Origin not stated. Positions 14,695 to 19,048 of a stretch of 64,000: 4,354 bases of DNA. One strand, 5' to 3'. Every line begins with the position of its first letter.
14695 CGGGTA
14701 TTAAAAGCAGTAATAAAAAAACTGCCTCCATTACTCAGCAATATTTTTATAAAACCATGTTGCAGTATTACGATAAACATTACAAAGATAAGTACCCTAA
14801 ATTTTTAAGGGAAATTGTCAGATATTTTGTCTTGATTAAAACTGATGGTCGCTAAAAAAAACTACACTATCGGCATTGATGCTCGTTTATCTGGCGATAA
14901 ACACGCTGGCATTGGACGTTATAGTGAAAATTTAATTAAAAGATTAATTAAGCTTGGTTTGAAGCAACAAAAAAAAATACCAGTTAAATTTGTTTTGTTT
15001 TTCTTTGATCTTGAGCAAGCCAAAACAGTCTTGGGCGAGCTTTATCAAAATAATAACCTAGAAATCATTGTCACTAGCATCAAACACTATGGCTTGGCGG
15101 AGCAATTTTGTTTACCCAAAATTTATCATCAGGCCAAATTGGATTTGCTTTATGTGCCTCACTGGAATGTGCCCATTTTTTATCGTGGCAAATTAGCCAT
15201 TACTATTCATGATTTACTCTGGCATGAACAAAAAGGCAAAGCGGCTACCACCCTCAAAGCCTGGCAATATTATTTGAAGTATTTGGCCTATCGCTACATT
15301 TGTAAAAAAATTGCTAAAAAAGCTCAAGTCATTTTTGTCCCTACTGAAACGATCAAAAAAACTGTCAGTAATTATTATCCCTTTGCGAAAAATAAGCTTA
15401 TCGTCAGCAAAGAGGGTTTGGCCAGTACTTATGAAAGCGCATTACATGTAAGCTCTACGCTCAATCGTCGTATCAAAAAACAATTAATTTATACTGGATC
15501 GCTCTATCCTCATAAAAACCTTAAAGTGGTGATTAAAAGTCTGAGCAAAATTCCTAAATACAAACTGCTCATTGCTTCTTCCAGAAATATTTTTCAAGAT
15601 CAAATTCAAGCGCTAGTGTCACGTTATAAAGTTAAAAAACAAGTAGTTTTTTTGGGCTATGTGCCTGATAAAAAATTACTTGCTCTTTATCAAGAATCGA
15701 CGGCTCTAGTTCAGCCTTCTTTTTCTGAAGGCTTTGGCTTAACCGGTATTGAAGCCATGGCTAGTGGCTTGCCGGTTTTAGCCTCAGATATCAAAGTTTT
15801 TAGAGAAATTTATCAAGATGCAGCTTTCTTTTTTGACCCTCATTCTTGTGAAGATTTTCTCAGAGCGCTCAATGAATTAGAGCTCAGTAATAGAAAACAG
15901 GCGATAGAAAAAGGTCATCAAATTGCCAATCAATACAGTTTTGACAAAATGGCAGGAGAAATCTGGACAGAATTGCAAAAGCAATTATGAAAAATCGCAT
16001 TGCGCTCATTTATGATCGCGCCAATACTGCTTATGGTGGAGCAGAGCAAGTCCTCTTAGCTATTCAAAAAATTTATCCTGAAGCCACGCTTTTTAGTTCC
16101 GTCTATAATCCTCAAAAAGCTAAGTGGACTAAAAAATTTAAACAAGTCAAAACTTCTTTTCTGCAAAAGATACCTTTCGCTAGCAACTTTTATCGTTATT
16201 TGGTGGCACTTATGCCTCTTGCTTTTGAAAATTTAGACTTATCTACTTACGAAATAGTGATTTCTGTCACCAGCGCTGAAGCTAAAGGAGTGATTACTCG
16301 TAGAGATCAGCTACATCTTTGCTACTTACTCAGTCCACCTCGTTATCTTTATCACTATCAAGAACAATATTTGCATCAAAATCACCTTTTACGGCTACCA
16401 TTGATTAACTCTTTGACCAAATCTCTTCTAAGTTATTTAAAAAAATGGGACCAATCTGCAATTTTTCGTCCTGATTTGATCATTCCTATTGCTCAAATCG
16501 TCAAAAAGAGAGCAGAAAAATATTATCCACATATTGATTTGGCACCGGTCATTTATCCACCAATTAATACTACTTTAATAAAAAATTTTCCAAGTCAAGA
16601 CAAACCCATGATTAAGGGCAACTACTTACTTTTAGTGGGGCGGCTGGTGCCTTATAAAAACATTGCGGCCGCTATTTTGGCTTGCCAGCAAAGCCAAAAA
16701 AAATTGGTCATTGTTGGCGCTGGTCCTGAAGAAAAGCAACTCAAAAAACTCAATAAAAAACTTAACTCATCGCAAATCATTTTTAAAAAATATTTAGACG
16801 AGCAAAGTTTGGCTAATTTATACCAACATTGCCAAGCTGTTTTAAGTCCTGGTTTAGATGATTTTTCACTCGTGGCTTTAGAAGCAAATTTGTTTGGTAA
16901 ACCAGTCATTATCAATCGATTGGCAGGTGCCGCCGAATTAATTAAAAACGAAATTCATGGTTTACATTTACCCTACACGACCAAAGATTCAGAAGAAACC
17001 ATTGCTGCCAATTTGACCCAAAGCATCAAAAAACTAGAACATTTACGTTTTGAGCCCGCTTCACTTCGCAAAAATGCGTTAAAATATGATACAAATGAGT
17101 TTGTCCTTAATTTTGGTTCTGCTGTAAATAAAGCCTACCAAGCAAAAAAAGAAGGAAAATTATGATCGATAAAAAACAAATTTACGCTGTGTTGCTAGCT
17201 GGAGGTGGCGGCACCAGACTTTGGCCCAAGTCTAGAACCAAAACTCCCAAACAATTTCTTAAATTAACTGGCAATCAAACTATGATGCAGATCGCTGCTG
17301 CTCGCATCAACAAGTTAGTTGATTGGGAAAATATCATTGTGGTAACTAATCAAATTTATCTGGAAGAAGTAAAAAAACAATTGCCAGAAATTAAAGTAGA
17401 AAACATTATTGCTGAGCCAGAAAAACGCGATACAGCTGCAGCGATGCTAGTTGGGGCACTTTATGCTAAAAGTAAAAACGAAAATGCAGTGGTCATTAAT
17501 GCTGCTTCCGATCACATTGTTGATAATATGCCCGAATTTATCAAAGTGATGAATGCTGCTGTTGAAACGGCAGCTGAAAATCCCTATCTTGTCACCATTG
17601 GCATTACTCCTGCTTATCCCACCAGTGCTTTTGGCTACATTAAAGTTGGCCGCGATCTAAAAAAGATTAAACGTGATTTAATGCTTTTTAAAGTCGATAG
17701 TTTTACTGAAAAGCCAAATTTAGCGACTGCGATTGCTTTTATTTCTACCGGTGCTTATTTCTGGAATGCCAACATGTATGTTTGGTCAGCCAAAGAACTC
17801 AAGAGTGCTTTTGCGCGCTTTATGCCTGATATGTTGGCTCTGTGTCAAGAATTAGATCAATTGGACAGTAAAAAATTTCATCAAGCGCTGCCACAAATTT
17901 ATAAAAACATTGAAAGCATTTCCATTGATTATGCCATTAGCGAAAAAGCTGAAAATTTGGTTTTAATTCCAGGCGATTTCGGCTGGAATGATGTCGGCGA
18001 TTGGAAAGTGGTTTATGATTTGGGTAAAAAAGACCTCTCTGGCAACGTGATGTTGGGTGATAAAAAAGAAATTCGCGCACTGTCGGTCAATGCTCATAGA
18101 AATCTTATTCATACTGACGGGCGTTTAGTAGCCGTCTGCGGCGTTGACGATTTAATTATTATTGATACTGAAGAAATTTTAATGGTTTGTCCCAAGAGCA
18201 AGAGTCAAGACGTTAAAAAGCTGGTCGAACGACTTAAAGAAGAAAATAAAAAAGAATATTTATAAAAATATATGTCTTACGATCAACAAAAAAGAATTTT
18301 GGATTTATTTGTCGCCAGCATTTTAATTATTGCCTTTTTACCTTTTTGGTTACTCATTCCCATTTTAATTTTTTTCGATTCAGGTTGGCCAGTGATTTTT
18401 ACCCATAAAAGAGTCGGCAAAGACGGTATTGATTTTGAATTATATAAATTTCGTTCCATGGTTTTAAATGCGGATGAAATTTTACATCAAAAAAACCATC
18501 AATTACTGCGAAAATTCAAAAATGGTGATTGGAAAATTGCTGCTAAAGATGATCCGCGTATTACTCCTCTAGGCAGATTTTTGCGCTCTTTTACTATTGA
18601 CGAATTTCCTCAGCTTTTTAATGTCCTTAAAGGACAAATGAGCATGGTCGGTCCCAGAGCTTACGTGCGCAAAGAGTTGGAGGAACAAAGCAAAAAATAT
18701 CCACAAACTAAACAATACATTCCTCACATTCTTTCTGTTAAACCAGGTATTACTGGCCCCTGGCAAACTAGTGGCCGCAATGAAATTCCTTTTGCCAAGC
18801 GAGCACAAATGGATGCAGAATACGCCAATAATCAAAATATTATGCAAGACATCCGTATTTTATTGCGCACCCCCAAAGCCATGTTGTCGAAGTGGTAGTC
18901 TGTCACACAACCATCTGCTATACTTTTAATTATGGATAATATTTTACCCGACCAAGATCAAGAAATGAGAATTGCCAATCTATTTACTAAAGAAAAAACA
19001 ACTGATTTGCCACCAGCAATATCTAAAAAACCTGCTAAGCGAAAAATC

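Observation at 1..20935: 21-kb co-directional surface-glycan supercluster with two ArnT/PMT-like GT-C enzymes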

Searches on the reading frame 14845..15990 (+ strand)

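Call 4: search_protein_families(library=pfam, proteins=[window:14845-15990:+])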
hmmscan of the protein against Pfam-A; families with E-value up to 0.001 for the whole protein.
window:14845-15990:+ (381 aa): 4 families
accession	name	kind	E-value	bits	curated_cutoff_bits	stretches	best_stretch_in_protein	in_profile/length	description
PF00534.26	Glycos_transf_1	-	5e-30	104.7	26.4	1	211-354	15-166/172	Glycosyl transferases group 1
PF13692.12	Glyco_trans_1_4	-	3.1e-23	83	27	1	212-345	2-139/142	Glycosyl transferases group 1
PF20706.3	GT4-conflict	-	5.6e-09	35.9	26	1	254-315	252-312/385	Family 4 Glycosyltransferase in conflict systems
PF13439.12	Glyco_transf_4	-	8.5e-05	23.1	28.5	1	22-187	3-161/170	Glycosyltransferase Family 4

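Call 51: search_protein_families(library=ncbifam, proteins=[window:14845-15990:+], max_evalue=0.0001)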
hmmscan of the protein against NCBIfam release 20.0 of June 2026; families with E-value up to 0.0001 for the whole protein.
window:14845-15990:+ (381 aa): 29 families (the best 25 are shown)
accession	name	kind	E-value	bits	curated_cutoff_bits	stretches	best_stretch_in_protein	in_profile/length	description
TIGR04047.1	MSMEG_0565_glyc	hypoth_equivalog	3.4e-21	75.8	259.85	1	235-370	221-364/373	MSMEG_0565 family glycosyltransferase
NF053513.1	Gtran_IagA_BgsA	equivalog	6.5e-16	58.3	460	1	150-373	97-324/333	LTA glycolipid anchor biosynthesis glycosyltransferase, IagA/BgsA family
NF041010.1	glycosy_Agl16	equivalog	1.6e-14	53.6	575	1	151-374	125-345/352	glycosylation protein Agl16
TIGR03449.1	mycothiol_MshA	equivalog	6.6e-14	51.6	462.5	1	155-373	160-396/406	D-inositol-3-phosphate glycosyltransferase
NF038295.1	EPS_HpsP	equivalog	9.4e-14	51.2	550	1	155-373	151-380/388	hormogonium polysaccharide biosynthesis glycosyltransferase HpsP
NF049987.1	DaglGlyslTfaseDgs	equivalog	1.4e-13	50.5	500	1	135-375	79-322/332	processive diacylglycerol alpha-glucosyltransferase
TIGR04157.1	glyco_rSAM_CFB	subfamily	8.6e-13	48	400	1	157-326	168-342/406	TIGR04157 family glycosyltransferase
NF038255.1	exopoly_VpsD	equivalog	2.7e-12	46.2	300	1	220-324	212-322/381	VpsD family glycosyltransferase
NF038229.1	Glyco4_Geo_Pelo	equivalog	2.2e-11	43.4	400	1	153-327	103-280/338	GPMC system family 4 glycosyltransferase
NF053787.1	GlcN_PG_synth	equivalog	2.4e-11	43.1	480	1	211-376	197-355/361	N-acetylglucosaminyl phosphatidylglycerol synthase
NF046085.1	XrtY_assoc_Gly1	equivalog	8.8e-11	41.3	400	1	141-315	143-315/387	XrtY-associated glycosyltransferase XYAG1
NF041876.1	EPS_EpsE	equivalog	3.8e-10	39.6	400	1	249-347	260-360/389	exopolysaccharide biosynthesis GT4 family glycosyltransferase EpsE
TIGR04063.1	stp3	hypoth_equivalog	4.7e-10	38.9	442.05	1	142-355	140-365/397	TIGR04063 family PEP-CTERM/XrtA system glycosyltransferase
TIGR03999.1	thiol_BshA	equivalog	4.7e-10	38.9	273.7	1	207-338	195-328/375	N-acetyl-alpha-D-glucosaminyl L-malate synthase BshA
NF012028.0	PRK15484.1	subfamily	1.9e-09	37.1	618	1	155-371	136-369/380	lipopolysaccharide N-acetylglucosaminyltransferase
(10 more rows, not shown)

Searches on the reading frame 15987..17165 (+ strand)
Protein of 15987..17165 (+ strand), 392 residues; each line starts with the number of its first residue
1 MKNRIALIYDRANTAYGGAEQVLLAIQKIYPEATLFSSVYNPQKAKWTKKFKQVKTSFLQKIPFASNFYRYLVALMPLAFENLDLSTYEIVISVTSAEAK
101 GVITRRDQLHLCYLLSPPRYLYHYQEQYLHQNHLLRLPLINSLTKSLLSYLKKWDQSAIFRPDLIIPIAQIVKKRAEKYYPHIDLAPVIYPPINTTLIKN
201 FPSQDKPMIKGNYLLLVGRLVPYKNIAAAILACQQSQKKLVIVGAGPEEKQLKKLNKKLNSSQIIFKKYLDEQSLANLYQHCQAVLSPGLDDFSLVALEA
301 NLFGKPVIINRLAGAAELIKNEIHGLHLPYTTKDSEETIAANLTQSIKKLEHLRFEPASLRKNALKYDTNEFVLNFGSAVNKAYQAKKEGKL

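Call 4: search_protein_families(library=pfam, proteins=[window:15987-17165:+])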
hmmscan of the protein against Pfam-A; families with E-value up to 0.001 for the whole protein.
window:15987-17165:+ (392 aa): 3 families
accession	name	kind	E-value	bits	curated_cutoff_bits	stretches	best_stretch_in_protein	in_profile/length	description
PF00534.26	Glycos_transf_1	-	3.2e-23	82.6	26.4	1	210-345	14-158/172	Glycosyl transferases group 1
PF13692.12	Glyco_trans_1_4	-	4.7e-17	63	27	1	212-343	2-136/142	Glycosyl transferases group 1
PF20706.3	GT4-conflict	-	1.6e-10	41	26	1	204-361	190-369/385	Family 4 Glycosyltransferase in conflict systems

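Call 51: search_protein_families(library=ncbifam, proteins=[window:15987-17165:+], max_evalue=0.0001)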
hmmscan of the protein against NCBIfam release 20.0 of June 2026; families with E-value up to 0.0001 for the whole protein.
window:15987-17165:+ (392 aa): 15 families
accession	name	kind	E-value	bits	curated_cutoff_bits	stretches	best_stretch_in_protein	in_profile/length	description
TIGR04157.1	glyco_rSAM_CFB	subfamily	1.2e-13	50.8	400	1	214-352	230-373/406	TIGR04157 family glycosyltransferase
TIGR02149.1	glgA_Coryne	subfamily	1.5e-09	37.5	302.4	1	155-350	138-352/391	glycogen synthase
TIGR03999.1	thiol_BshA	equivalog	2.9e-09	36.3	273.7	1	234-377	226-367/375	N-acetyl-alpha-D-glucosaminyl L-malate synthase BshA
NF050063.1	ProtGlycPglJ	equivalog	3.3e-08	33.1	500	1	184-351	168-334/363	N-acetylgalactosamine-N,N'-diacetylbacillosaminyl-diphospho-undecaprenol 4-alpha-N-acetylgalactosaminyltransferase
NF007396.0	PRK09922.1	equivalog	5.8e-08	32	385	1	187-383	161-358/361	lipopolysaccharide 1,6-galactosyltransferase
NF047881.1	glyco_SdgB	exception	1.2e-07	30.8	800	1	187-351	298-464/496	serine-aspartate repeat adhesin O-glycosyltransferase SdgB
TIGR03088.1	stp2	hypoth_equivalog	2.2e-06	27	409.05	1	215-350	198-339/374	TIGR03088 family PEP-CTERM/XrtA system glycosyltransferase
NF012028.0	PRK15484.1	subfamily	2.6e-06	26.8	618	1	213-348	195-343/380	lipopolysaccharide N-acetylglucosaminyltransferase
NF041010.1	glycosy_Agl16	equivalog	5.3e-06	25.5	575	1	202-328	173-302/352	glycosylation protein Agl16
TIGR03449.1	mycothiol_MshA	equivalog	5.8e-06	25.5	462.5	1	215-327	224-350/406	D-inositol-3-phosphate glycosyltransferase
TIGR04063.1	stp3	hypoth_equivalog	7.8e-06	25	442.05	1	227-352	234-363/397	TIGR04063 family PEP-CTERM/XrtA system glycosyltransferase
NF047880.1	glyco_SdgA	exception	8.9e-06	24.5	800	1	198-354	301-464/488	serine-aspartate repeat adhesin O-glycosyltransferase SdgA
NF011726.0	PRK15179.1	equivalog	2.7e-05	22.7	733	1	228-341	539-655/694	Vi polysaccharide biosynthesis protein TviE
NF053787.1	GlcN_PG_synth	equivalog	5.2e-05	22.3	480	1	213-342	199-323/361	N-acetylglucosaminyl phosphatidylglycerol synthase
NF047684.1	TeichurnBiosyTuaC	equivalog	7.4e-05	21.8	550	0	213-347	221-356/391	teichuronic acid biosynthesis protein TuaC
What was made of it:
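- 14845..17165 (+): GT4d (14845-15990) and GT4e (15987-17165), two further cytoplasmic GT4 glycosyltransferases. Calls 4, 51.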

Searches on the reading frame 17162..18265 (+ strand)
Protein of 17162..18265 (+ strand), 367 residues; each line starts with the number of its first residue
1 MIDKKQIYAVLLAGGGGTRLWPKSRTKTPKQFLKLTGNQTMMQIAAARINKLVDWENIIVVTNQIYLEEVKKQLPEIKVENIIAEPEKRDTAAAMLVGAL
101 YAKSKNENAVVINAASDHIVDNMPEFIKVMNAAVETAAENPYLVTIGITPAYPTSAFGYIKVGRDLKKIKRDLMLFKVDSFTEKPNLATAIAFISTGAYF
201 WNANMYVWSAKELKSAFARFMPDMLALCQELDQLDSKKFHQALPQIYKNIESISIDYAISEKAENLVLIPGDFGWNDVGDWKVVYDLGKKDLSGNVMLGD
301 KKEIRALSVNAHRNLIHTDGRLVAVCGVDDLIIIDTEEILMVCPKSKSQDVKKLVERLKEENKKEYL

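Call 4: search_protein_families(library=pfam, proteins=[window:17162-18265:+])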
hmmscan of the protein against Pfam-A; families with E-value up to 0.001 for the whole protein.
window:17162-18265:+ (367 aa): 4 families
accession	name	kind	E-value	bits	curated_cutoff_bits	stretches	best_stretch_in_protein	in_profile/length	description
PF00483.29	NTP_transferase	-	2e-42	145.9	21.2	1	9-292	2-243/245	Nucleotidyl transferase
PF22640.1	ManC_GMP_beta-helix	-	3.2e-17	62.6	27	1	306-358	3-55/55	MannoseP isomerase/GMP-like beta-helix domain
PF12804.13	NTP_transf_3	-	1.9e-08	35.1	27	1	9-112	1-92/160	MobA-like NTP transferase domain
PF14806.11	Coatomer_b_Cpla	-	0.00086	19.7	32.7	0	53-117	35-100/128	Coatomer beta subunit appendage platform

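Call 8: search_protein_families(library=ncbifam, proteins=[window:17162-18265:+], max_evalue=0.01)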
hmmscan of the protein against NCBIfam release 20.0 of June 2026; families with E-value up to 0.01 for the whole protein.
window:17162-18265:+ (367 aa): 11 families
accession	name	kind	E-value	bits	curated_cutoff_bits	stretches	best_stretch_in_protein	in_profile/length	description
TIGR01479.1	GMP_PMI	equivalog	6.2e-92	308.8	372.95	1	7-366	1-353/467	mannose-1-phosphate guanylyltransferase/mannose-6-phosphate isomerase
NF012004.0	PRK15460.1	equivalog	1e-70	238.8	859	1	4-366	3-363/478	mannose-1-phosphate guanyltransferase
TIGR03992.1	Arch_glmU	subfamily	2.9e-09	36.3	292.1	1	8-208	2-175/393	bifunctional sugar-1-phosphate nucleotidylyltransferase/acetyltransferase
NF001183.0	PRK00155.1-3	subfamily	9.7e-08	31.6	166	1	7-96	2-91/237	D-ribitol-5-phosphate cytidylyltransferase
NF006899.0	PRK09382.1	equivalog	2.4e-07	30.3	417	1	4-122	4-115/387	bifunctional 2-C-methyl-D-erythritol 4-phosphate cytidylyltransferase/2-C-methyl-D-erythritol 2,4-cyclodiphosphate synthase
NF041173.1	Sug_nt_acttase_Thmprot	equivalog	1.1e-06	27.9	600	1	9-114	3-104/405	bifunctional sugar-1-phosphate nucleotidylyltransferase/acetyltransferase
TIGR00453.1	ispD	equivalog_domain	1.9e-06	27.5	181.3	1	9-115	2-100/219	2-C-methyl-D-erythritol 4-phosphate cytidylyltransferase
TIGR01208.1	rmlA_long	equivalog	0.00017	20.6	320.25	0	9-102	2-96/353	glucose-1-phosphate thymidylyltransferase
NF001186.0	PRK00155.2-3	equivalog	0.00043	19.8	253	1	5-78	3-71/224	2-C-methyl-D-erythritol 4-phosphate cytidylyltransferase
NF041313.1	UDPGP_AglF_Halo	equivalog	0.0021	17.6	400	0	9-52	3-44/234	UTP--glucose-1-phosphate uridylyltransferase AglF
NF002023.0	PRK00844.1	subfamily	0.0066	15.3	458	0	3-27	3-27/408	glucose-1-phosphate adenylyltransferase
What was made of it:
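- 17162..18265 (+): ManC-type mannose-1-phosphate guanylyltransferase. It has the GMP domain only, with no PMI cupin domain. TIGR01479 matches positions 1-353 of 467 (calls 4, 8).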

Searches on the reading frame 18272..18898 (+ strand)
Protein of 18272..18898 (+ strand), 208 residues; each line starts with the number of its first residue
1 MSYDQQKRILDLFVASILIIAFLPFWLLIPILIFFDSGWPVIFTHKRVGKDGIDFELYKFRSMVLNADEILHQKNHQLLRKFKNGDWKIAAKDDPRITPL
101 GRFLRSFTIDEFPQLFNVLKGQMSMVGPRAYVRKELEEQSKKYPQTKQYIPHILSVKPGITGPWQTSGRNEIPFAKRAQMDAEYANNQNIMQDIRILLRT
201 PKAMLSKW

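Call 4: search_protein_families(library=pfam, proteins=[window:18272-18898:+])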
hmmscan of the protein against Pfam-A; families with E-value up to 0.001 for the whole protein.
window:18272-18898:+ (208 aa): 1 family
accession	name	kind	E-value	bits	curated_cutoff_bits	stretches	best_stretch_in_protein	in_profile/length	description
PF02397.22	Bac_transf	-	3.6e-59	199.8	27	1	7-205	1-178/179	Bacterial sugar transferase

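Call 8: search_protein_families(library=ncbifam, proteins=[window:18272-18898:+], max_evalue=0.01)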
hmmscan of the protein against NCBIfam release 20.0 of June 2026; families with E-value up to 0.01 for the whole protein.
window:18272-18898:+ (208 aa): 10 families
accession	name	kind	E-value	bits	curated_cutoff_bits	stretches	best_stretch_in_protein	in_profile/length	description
TIGR03025.1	EPS_sugtrans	subfamily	8.4e-71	239.5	295.55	1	6-207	257-441/445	exopolysaccharide biosynthesis polyprenyl glycosylphosphotransferase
TIGR03022.1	WbaP_sugtrans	subfamily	1.9e-63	215.3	403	1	7-207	259-452/456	undecaprenyl-phosphate galactose phosphotransferase WbaP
NF052601.1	undeca_RfbP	equivalog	9.7e-59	198.6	330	1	4-204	42-235/244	undecaprenyl-phosphate galactose phosphotransferase family protein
TIGR03023.1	WcaJ_sugtrans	equivalog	4e-52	178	410.75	1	6-205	262-447/453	undecaprenyl-phosphate glucose phosphotransferase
NF041877.1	EPS_EpsZ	equivalog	4.6e-45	154.1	800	1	7-201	266-449/459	exopolysaccharide biosynthesis polyisoprenyl-phosphate hexose-1-phosphate transferase EpsZ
NF011751.0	PRK15204.1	equivalog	1e-44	153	907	1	7-206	280-471/476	undecaprenyl-phosphate galactose phosphotransferase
TIGR03013.1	EpsB_2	subfamily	1e-36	127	393.35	1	6-205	254-437/443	TIGR03013 family XrtA/PEP-CTERM system glycosyltransferase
NF007518.0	PRK10124.1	equivalog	2e-29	102.7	684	1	7-200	274-453/464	undecaprenyl-phosphate glucose phosphotransferase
NF050817.1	PolSacchBiosHfsE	equivalog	3.2e-25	88.8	750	1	7-201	272-456/467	polysaccharide biosynthesis protein HfsE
NF045514.1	glycotran_HepC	equivalog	1.4e-20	73.5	140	1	5-131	115-212/220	heterocyst development glycosyltransferase HepC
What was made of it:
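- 18272..18898 (+): Small monotopic polyprenyl-phosphate hexose-1-phosphate transferase (PHPT), the initiating enzyme. NCBIfam EPS_sugtrans/WbaP C-terminal domain (calls 4, 8).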
